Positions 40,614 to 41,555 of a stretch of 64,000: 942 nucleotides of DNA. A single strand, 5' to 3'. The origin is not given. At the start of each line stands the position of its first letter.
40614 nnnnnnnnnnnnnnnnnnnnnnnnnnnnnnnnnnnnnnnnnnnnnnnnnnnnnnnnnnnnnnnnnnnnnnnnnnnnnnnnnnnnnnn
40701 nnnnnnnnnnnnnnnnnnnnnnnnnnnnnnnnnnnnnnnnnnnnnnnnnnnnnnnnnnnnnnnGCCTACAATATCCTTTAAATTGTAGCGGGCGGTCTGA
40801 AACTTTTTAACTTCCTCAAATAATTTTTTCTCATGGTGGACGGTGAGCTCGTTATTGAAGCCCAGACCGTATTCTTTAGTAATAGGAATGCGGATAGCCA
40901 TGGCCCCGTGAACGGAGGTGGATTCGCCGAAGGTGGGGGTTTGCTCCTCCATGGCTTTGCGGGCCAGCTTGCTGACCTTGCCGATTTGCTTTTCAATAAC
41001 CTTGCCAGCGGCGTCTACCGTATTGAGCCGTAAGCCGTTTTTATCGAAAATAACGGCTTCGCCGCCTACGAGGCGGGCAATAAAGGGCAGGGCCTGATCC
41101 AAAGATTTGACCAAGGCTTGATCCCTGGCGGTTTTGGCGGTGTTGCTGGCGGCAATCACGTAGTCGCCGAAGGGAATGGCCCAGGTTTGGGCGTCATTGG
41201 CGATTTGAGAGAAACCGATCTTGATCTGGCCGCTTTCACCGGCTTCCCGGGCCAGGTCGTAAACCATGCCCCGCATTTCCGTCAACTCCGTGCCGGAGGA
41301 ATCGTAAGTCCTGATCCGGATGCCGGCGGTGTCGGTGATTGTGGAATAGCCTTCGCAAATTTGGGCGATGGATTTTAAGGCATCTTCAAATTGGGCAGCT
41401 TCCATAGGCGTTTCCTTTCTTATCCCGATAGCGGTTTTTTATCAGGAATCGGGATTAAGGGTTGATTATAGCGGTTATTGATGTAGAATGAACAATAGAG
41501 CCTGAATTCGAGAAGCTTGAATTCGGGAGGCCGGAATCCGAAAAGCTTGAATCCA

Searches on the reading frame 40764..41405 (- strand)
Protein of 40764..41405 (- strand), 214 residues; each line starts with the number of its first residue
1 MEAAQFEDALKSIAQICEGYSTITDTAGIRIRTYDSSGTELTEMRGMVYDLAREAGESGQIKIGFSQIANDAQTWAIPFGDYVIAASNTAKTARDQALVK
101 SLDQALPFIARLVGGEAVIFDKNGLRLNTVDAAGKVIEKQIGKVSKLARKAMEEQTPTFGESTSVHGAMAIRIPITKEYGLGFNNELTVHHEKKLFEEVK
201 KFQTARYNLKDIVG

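Call 13: search_protein_families(library=pfam, proteins=[window:40764-41405:-], max_evalue=10)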
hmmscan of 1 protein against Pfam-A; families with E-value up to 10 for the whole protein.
window:40764-41405:- (214 aa): 1 family
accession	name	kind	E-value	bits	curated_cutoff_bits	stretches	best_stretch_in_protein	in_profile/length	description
PF05167.17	DUF711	-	0.062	12.5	25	1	66-139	87-160/413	Uncharacterised ACR (DUF711)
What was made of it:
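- On PAS domain superfamily (sensor module): No Pfam hit for residues 1-214 at E up to 10, apart from a chance DUF711 match (call 13).
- Closest known: PAS-containing one-component bEBPs. Different: No Pfam PAS or GAF model detects the module (call 13).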

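Call 14: search_protein_families(library=ncbifam, proteins=[window:40764-41405:-], max_evalue=0.1)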
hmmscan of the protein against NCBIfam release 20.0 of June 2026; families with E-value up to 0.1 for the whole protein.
window:40764-41405:- (214 aa): 2 families
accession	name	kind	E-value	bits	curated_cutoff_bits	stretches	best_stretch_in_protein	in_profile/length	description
NF038353.1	FxLYD_dom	domain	0.014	15.3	23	0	25-64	19-56/71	FxLYD domain-containing protein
NF002221.0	PRK01115.1-4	subfamily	0.028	13.7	239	0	2-44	9-51/248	DNA polymerase sliding clamp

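Call 15: find_homologous_proteins(query=window:40764-41405:-, max_evalue=0.001)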
Query window:40764-41405:- (214 aa): 3 proteins with E <= 0.001 among 196 candidates.
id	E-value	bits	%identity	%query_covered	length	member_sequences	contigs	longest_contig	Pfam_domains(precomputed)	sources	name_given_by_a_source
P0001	7.3e-77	276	83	74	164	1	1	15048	-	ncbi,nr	ncbi:MAG: AAA family ATPase, partial [Peptococcaceae bacterium]|nr:AAA family ATPase [Peptococcaceae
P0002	7.7e-57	210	49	100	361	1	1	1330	PF00158.33,PF07724.21,PF14532.13,PF07728.21,PF01078.28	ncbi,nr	ncbi:MAG: sigma 54-interacting transcriptional regulator, partial [Desulfovibrionales bacterium]|nr:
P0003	2.5e-16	78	93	21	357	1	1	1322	PF00158.33,PF07724.21,PF25601.2,PF02954.26,PF00004.36,PF14532.13,PF07728.21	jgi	jgi:transcriptional regulator with PAS, ATPase and Fis domain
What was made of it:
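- Closest known: PAS-containing one-component bEBPs. Same: JGI labels a 93%-identical fragment 'transcriptional regulator with PAS, ATPase and Fis domain' (call 15).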

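Call 25: predict_structure(alignment_id=A1)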
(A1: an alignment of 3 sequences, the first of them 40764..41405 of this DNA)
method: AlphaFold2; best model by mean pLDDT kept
length: 214 residues; sequences in the alignment: 3
mean_pLDDT: 67.8   pTM: 0.44
mean pLDDT of the five models: 67.8, 54.2, 52.9, 47.5, 38.4
residues with pLDDT >= 90: 12; 70-90: 103; 50-70: 56; < 50: 43
segments of 3 or more residues with pLDDT < 50: 69-71, 91-95, 163-167, 186-214
pLDDT, mean of each block of 10 residues (from residue 1): 73 78 90 90 85 83 58 69 78 53 67 72 80 67 70 72 51 73 58 42 30 29
secondary structure, 60 per line:
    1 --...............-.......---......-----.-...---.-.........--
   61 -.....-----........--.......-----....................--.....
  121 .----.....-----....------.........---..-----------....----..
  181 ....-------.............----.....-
elements in order: H3-17 E19-25 E29-34 H50-58 E62-66 E72-79 E82-88 H94-113 E116-121 E126-130 E136-139 H146-154 E171-174 E179-184 H192-204 H209-213
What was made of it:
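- Tried and rejected: The first AlphaFold run, with 3 sequences, was poor (pLDDT 68, call 25).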

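Call 26: find_encoding_contigs(protein=P0001, flank=10000, max_places=4)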
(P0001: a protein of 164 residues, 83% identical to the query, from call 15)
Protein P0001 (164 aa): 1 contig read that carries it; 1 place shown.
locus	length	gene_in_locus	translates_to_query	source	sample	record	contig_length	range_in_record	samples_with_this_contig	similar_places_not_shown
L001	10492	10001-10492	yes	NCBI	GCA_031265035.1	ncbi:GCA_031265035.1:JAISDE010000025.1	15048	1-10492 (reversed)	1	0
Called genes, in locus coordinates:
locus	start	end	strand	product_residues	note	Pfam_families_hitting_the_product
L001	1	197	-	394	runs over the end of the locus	PF00108:Thiolase_N, PF02803:Thiolase_C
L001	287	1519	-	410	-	PF02515:CoA_transf_3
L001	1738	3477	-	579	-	PF01642:MM_CoA_mutase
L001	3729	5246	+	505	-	PF00158:Sigma54_activat, PF14532:Sigma54_activ_2, PF00004:AAA (weak), PF07728:AAA_5 (weak), PF25601:AAA_lid_14, PF18024:HTH_50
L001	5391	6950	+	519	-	PF01144:CoA_trans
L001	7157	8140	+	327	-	PF07833:Cu_amine_oxidN1, PF06725:3D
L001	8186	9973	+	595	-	-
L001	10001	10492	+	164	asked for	?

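Call 27: find_encoding_contigs(protein=P0003, flank=10000, max_places=4)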
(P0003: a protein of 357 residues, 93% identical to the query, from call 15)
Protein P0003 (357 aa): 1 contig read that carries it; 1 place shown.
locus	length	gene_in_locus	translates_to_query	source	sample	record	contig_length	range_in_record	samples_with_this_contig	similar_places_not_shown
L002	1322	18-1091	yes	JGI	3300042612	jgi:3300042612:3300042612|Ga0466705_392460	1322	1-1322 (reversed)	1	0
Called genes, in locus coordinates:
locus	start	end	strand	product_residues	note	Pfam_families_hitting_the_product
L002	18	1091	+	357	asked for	PF00158:Sigma54_activat, PF14532:Sigma54_activ_2, PF00004:AAA (weak), PF07724:AAA_2 (weak), PF07728:AAA_5 (faint), PF25601:AAA_lid_14, PF02954:HTH_8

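Call 28: find_encoding_contigs(protein=P0002, flank=10000, max_places=4)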
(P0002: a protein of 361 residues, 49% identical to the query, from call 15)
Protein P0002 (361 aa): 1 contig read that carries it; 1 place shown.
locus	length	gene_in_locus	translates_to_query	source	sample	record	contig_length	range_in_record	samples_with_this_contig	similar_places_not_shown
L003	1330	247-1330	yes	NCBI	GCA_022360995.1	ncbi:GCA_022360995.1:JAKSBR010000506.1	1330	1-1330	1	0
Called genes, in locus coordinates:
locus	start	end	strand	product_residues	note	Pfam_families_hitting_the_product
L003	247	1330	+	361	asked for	PF07724:AAA_2 (faint), PF01078:Mg_chelatase (faint), PF00158:Sigma54_activat, PF14532:Sigma54_activ_2, PF07728:AAA_5 (weak)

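Call 30: search_protein_representatives(alignment_id=A1)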
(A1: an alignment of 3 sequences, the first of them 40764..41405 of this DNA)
Query: 3 sequences, 361 profile positions. Proteins with E-value up to 0.001 (for the whole library): 131650; up to 1e-10: 101123; up to 1e-30: 27873. The best 150 are listed.
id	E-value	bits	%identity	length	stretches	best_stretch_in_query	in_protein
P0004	2.8e-149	513.3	-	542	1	5-361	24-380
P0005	2.1e-111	388.7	-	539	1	8-360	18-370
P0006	1.7e-107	375.9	-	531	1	3-361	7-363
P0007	4.0e-104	364.7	-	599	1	4-361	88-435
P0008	1.0e-103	363.4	-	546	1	6-358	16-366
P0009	9.4e-103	360.2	-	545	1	6-358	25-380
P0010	7.3e-102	357.3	-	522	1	8-359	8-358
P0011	3.6e-100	351.7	-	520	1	6-358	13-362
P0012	2.2e-99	349.1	-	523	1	5-361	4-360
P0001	5.7e-95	334.6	-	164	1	1-158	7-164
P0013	2.5e-92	325.9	-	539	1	10-361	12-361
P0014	3.2e-92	325.6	-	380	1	5-361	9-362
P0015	4.6e-92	325.0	-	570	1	2-360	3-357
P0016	5.3e-90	318.3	-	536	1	6-361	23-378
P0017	3.2e-89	315.7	-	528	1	5-361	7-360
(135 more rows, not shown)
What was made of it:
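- Tried and rejected: About 25 full-length family representatives could still be picked from the top of the list (call 30).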

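Call 36: search_solved_structures(query=A2, max_evalue=10)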
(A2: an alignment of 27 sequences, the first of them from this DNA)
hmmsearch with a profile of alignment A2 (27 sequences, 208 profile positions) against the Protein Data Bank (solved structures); distinct sequences matched with E-value up to 10: 2.
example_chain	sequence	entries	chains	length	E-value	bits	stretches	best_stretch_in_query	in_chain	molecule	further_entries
6d69_A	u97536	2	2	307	0.11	15.2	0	20-46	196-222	NHL Repeat Region of D. melanogaster Thin | Thin, isoform D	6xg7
7n61_0A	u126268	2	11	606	1.9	11.2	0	47-90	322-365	Flagellar WD repeat-containing protein Pf20 | FAP178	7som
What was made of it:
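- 40791..41405 (-): N-terminal sensor module (residues 1-205): two tandem PAS-like alpha/beta domains that arose by internal duplication. No Pfam, NCBIfam or PDB-sequence hit (calls 13, 14, 36).
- On PAS domain superfamily (sensor module): No PDB hit for the sequence profile (call 36).
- Tried and rejected: A PDB search with a 27-sequence profile of the module returned only chance hits (call 36).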

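Call 39: find_related_loci(query=A3, collection=genome_contigs, flank=6000)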
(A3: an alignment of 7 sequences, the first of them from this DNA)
Query A3 (205 aa) in genome_contigs; peptide patterns used: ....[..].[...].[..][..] (x = any residue, [..] = any of these).
56 stretches matched a pattern; 28 encode a relative of the query (tblastn E <= 1e-3); 28 distinct loci.
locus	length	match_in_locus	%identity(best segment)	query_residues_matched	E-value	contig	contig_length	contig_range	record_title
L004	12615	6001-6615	99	1-205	3e-137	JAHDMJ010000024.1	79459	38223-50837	MAG: Clostridia bacterium isolate R1-B15.2 k141_11393, whole genome shotgun sequence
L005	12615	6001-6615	96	1-205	7e-133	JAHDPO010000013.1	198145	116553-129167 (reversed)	MAG: Clostridia bacterium isolate SM1-B15.1 k141_16958, whole genome shotgun sequence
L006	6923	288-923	55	8-205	8e-68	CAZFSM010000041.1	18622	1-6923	MAG TPA_asm: uncultured Veillonellaceae bacterium isolate SRP302447_co2_51 genome assembly, contig: NODE_8320_length_186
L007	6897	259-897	55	8-205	6e-68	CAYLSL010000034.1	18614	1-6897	MAG TPA_asm: uncultured Veillonellaceae bacterium isolate binchicken_co41_385 genome assembly, contig: NODE_1825_length_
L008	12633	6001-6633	55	5-205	6e-68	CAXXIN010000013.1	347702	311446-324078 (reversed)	MAG: Negativicutes bacterium isolate 83deffcd-e23c-43a8-b56c-eeb2f7c44ec8 genome assembly, contig: contig_13, whole geno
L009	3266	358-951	50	8-205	9e-64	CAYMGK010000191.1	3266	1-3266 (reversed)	MAG TPA_asm: uncultured Clostridia bacterium isolate SRP192927_co8_60 genome assembly, contig: NODE_33600_length_3266_co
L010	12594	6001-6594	49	8-205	3e-64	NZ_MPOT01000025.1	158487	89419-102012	MAG: Tepidanaerobacter sp. EBM-38 k99_4456, whole genome shotgun sequence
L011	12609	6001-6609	47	3-205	5e-62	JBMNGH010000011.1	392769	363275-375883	MAG: Tepidanaerobacteraceae bacterium isolate SBF912LR0HQ0018 contig_51191, whole genome shotgun sequence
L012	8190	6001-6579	49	13-205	6e-60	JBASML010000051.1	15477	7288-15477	MAG: Syntrophaceticus sp. isolate MFD13483_ilm_asm_bin7 k127_21011, whole genome shotgun sequence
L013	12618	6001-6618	48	8-205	2e-59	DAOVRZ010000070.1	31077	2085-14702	MAG TPA_asm: Halanaerobiales bacterium isolate CSMAG_1614 CSMAG_1614_k141_1504050_length_31077_cov_31.0000, whole genome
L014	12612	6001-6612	46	1-204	2e-59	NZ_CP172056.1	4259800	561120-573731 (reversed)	Desulfitobacterium sp. Sab5 chromosome, complete genome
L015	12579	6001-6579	48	13-205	4e-59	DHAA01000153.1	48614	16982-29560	MAG TPA_asm: Thermacetogenium sp. UBA4966 UBA4966_contig_213, whole genome shotgun sequence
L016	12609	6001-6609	49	10-205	2e-58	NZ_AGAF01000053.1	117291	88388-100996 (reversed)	Desulfosporosinus sp. OT TOU.assembly.149, whole genome shotgun sequence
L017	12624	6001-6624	52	10-205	3e-58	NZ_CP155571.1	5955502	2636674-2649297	Sporomusa acidovorans DSM 3132 chromosome, complete genome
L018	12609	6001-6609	49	6-205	3e-58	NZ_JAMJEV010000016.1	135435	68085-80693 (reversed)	Desulfosporosinus nitroreducens strain P130 NODE_16_length_135435_cov_161.049993, whole genome shotgun sequence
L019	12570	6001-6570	49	16-205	3e-57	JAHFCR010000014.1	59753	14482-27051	MAG: Peptococcaceae bacterium isolate nzgw226 NODE_651_length_59754_cov_6.729546, whole genome shotgun sequence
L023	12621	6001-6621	47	10-205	3e-55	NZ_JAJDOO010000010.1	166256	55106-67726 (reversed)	Desulfosporosinus sp. SRJS8 NODE_10_length_166256_cov_50.629322, whole genome shotgun sequence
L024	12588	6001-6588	47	5-205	9e-55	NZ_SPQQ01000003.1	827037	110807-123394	Desulfosporosinus fructosivorans strain 63.6F NODE_3_length_827037_cov_37.717503, whole genome shotgun sequence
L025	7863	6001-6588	45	8-203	2e-53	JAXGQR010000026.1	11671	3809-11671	MAG: Dehalobacterium sp. isolate AnMBR.bin330 bin330_26, whole genome shotgun sequence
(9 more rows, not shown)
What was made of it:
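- A profile of the N-terminal module retrieved 28 genomic loci (call 39).
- Tried and rejected: A 7-sequence alignment worked (call 39).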

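Call 51: predict_structure(alignment_id=A2)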
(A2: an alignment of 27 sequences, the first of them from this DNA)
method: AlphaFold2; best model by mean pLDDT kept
length: 205 residues; sequences in the alignment: 27
mean_pLDDT: 95.2   pTM: 0.81
mean pLDDT of the five models: 95.2, 94.8, 94.5, 93.2, 92.7
residues with pLDDT >= 90: 174; 70-90: 29; 50-70: 2; < 50: 0
segments of 3 or more residues with pLDDT < 50: none
pLDDT, mean of each block of 10 residues (from residue 1): 88 98 98 98 97 98 91 97 97 95 98 97 98 97 97 98 89 98 93 89 78
secondary structure, 60 per line:
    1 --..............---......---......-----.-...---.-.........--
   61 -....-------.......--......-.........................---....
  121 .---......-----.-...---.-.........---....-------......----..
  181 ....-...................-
elements in order: H3-16 E20-25 E29-34 H50-58 E62-65 E73-79 E82-87 H89-113 E117-121 E125-130 H146-154 E158-161 E169-174 E179-184 H186-204
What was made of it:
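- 40791..41405 (-): AlphaFold model from a 27-sequence alignment has pLDDT 95.2 and pTM 0.81 (call 51).
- On PAS domain superfamily (sensor module): AlphaFold pLDDT 95.2 (call 51).
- Tried and rejected: It was replaced by the 27-sequence run (call 51).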

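Call 54: fold_search(model_id=the predicted structure, library=pdb)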
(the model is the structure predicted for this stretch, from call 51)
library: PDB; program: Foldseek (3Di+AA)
matches with E <= 10: 1019; with E <= 0.001: 30
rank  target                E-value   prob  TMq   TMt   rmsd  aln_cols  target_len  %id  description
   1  4lry_C                2.8e-06  1.00  0.28  0.20  18.0       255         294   12  Crystal Structure of the E.coli DhaR(N)-DhaK(T79L) complex (released 2014-01-29)
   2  8js5_A                3.9e-06  1.00  0.26  0.23  11.4       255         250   13  Dimeric PAS domains of oxygen sensor FixL with ferric unliganded heme (released 2024-06-26)
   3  3ewk                  5.7e-06  1.00  0.30  0.27  10.9       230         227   14  Structure of the redox sensor domain of Methylococcus capsulatus (Bath) MmoS (released 2009-03-24)
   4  4lrx_C                6.5e-06  1.00  0.28  0.20  18.2       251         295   13  Crystal Structure of the E.coli DhaR(N)-DhaK complex (released 2014-01-29)
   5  4lrz_H                7.4e-06  1.00  0.27  0.20  16.6       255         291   11  Crystal Structure of the E.coli DhaR(N)-DhaL complex (released 2014-01-29)
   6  4hh2_B                1.0e-05  1.00  0.29  0.17  18.8       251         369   12  Structure of PpsR without the HTH motif from Rb. sphaeroides (released 2013-06-05)
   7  8js6_C                1.1e-05  0.99  0.26  0.22  11.4       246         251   13  Dimeric PAS domains of oxygen sensor FixL in complex with cyanide-bound ferric heme (released 2024-06-26)
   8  8js5_G                1.6e-05  0.99  0.26  0.23  11.6       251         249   13  Dimeric PAS domains of oxygen sensor FixL with ferric unliganded heme (released 2024-06-26)
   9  3e4o_A                3.9e-05  1.00  0.30  0.25  12.1       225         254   13  Crystal structure of succinate bound state DctB (released 2008-10-21)
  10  8js5_B                4.2e-05  0.98  0.27  0.23  11.8       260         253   12  Dimeric PAS domains of oxygen sensor FixL with ferric unliganded heme (released 2024-06-26)
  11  3e4p_B                4.5e-05  0.99  0.30  0.25  11.8       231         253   14  Crystal structure of malonate occupied DctB (released 2008-10-21)
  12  8js5_C                4.5e-05  0.97  0.26  0.23  11.8       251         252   13  Dimeric PAS domains of oxygen sensor FixL with ferric unliganded heme (released 2024-06-26)
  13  4hh2_D                6.2e-05  0.99  0.28  0.17  19.8       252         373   10  Structure of PpsR without the HTH motif from Rb. sphaeroides (released 2013-06-05)
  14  3lif_A                2.0e-04  0.97  0.28  0.24   9.5       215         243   13  Crystal Structure of the extracellular domain of the putative histidine kinase rpHK1S-Z16 (released 2010-05-05)
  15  5hsq                  3.1e-04  0.85  0.24  0.11  16.8       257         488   16  The surface engineered photosensory module (PAS-GAF-PHY) of the bacterial phytochrome Agp1 (AtBphP1) in the Pr form, chr (released 2016-08-03)
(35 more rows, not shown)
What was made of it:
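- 40791..41405 (-): Foldseek matches to DhaR(N), FixL PAS-A/B, MmoS and DctB at E 3e-6 to 5e-5, prob 1.0 (call 54).
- On PAS domain superfamily (sensor module): Foldseek prob 1.0 and E 3e-6 to 5e-5 against DhaR(N), FixL PAS-A/B, MmoS and DctB (call 54).
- Closest known: PAS-containing one-component bEBPs. Same: The DhaR N-terminal domain is the top structural match (call 54).
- Closest known: PAS-containing one-component bEBPs. Different: TM-scores for the whole module are low (about 0.3), so the arrangement of the two domains differs from solved examples (call 54).
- Sensor: the model is confident (pLDDT 95, call 51) and matches tandem PAS sensors (call 54). PAS domains commonly bind cofactors or diverse small molecules, and the closest structural matches include heme- and FAD-binding PAS pairs (FixL, MmoS) (call 54).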

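Call 66: search_protein_families(library=pfam, proteins=[L015:7997-8626:+, L015:8687-10126:+, L015:10515-12035:+, L018:8217-9914:+, L017:8120-9475:+, L017:9590-10255:+, L025:4394-5809:+, L024:4199-5581:-, L015:4478-5815:+, L019:9957-10532:+], max_evalue=0.00001)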
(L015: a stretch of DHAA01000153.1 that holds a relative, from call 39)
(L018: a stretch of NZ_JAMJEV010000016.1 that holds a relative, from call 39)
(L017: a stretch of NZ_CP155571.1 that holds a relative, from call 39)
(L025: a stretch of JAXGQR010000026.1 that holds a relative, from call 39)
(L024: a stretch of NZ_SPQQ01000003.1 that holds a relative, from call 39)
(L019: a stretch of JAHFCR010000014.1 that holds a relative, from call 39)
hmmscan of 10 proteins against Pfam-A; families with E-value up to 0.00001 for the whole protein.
L015:7997-8626:+ (210 aa): 2 families
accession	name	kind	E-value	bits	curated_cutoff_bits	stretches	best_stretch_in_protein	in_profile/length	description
PF02310.24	B12-binding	-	2.3e-29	102.1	32.1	1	89-200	1-118/121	B12 binding domain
PF02607.22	B12-binding_2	-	5.5e-21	75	23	1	5-76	3-73/74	B12 binding domain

L015:8687-10126:+ (480 aa): 1 family
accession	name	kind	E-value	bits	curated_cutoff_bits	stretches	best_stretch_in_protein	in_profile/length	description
PF06253.16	MTTB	-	1.2e-61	208.7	25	1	7-478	31-499/500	Trimethylamine methyltransferase (MTTB)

L015:10515-12035:+ (507 aa): 1 family
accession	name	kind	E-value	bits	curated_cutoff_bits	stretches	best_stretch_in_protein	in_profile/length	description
PF00474.23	SSF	-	9.8e-30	104.2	22.8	1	37-446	1-406/406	Sodium:solute symporter family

L018:8217-9914:+ (566 aa): 1 family
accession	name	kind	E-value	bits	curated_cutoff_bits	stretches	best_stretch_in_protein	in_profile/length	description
PF02028.23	BCCT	-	9.1e-164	545.9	27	1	71-550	2-482/485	BCCT, betaine/carnitine/choline family transporter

L017:8120-9475:+ (452 aa): 2 families
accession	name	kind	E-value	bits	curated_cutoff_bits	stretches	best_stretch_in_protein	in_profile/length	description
PF00083.30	Sugar_tr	-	8e-50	170.5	22.3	1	58-451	44-445/452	Sugar (and other) transporter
PF07690.21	MFS_1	-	2.6e-47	161.9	33.4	2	35-350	6-290/347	Major Facilitator Superfamily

L017:9590-10255:+ (222 aa): 6 families
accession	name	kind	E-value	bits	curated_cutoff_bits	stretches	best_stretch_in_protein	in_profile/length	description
PF13649.12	Methyltransf_25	-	6.1e-17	62.5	27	1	46-138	2-97/97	Methyltransferase domain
PF08241.18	Methyltransf_11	-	1.8e-13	51.3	21.2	1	46-141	1-94/95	Methyltransferase domain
PF08242.18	Methyltransf_12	-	3.7e-13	50.5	30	1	46-139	1-97/98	Methyltransferase domain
PF01209.24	Ubie_methyltran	-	4.6e-12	46.2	20.1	1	23-207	31-217/233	ubiE/COQ5 methyltransferase family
PF13489.12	Methyltransf_23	-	4.7e-08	33.4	27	1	40-162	21-124/164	Methyltransferase domain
PF13847.12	Methyltransf_31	-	6.4e-08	32.8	27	1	45-141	7-108/145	Methyltransferase domain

L025:4394-5809:+ (472 aa): 2 families
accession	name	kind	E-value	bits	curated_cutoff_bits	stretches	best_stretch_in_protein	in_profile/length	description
PF00083.30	Sugar_tr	-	1.5e-57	195.9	22.3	1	75-471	44-446/452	Sugar (and other) transporter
PF07690.21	MFS_1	-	3.4e-57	194.4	33.4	2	53-388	7-311/347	Major Facilitator Superfamily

L024:4199-5581:- (461 aa): 3 families
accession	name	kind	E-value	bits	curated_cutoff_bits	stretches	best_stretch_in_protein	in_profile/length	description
PF00083.30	Sugar_tr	-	3.3e-55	188.2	22.3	1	76-460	46-445/452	Sugar (and other) transporter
PF07690.21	MFS_1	-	1.7e-53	182.2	33.4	2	50-325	5-250/347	Major Facilitator Superfamily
PF06779.20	MFS_4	-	1.9e-08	34.5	26.3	0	63-189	15-143/364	Uncharacterised MFS-type transporter YbfB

L015:4478-5815:+ (446 aa): 2 families
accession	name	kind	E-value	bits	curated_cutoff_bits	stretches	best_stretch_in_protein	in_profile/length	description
PF00083.30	Sugar_tr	-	9.5e-56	190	22.3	1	52-445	44-449/452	Sugar (and other) transporter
PF07690.21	MFS_1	-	1.1e-50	172.9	33.4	2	28-292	5-241/347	Major Facilitator Superfamily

L019:9957-10532:+ (192 aa): 1 family
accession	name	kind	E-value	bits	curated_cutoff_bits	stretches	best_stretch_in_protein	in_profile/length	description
PF06684.16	AA_synth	-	8e-73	244.1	27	1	4-179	1-175/175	Amino acid synthesis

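Call 71: find_homologous_proteins(query=A3, max_evalue=1e-10)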
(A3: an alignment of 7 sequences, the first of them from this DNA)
Query A3 (7 sequences) (205 aa, profile of the alignment): 3 proteins with E <= 1e-10 among 8000 candidates.
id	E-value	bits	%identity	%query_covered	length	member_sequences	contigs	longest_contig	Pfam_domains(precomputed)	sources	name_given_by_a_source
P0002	1.8e-95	336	50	100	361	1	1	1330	PF00158.33,PF07724.21,PF14532.13,PF07728.21,PF01078.28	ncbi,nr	ncbi:MAG: sigma 54-interacting transcriptional regulator, partial [Desulfovibrionales bacterium]|nr:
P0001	3.9e-59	218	83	77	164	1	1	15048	-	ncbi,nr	ncbi:MAG: AAA family ATPase, partial [Peptococcaceae bacterium]|nr:AAA family ATPase [Peptococcaceae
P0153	7.6e-48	181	43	67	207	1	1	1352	-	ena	-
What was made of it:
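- Tried and rejected: The word-index homologue search with the N-terminal domain, and again with a 7-sequence profile, found only 3 proteins each time (calls 15, 71).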
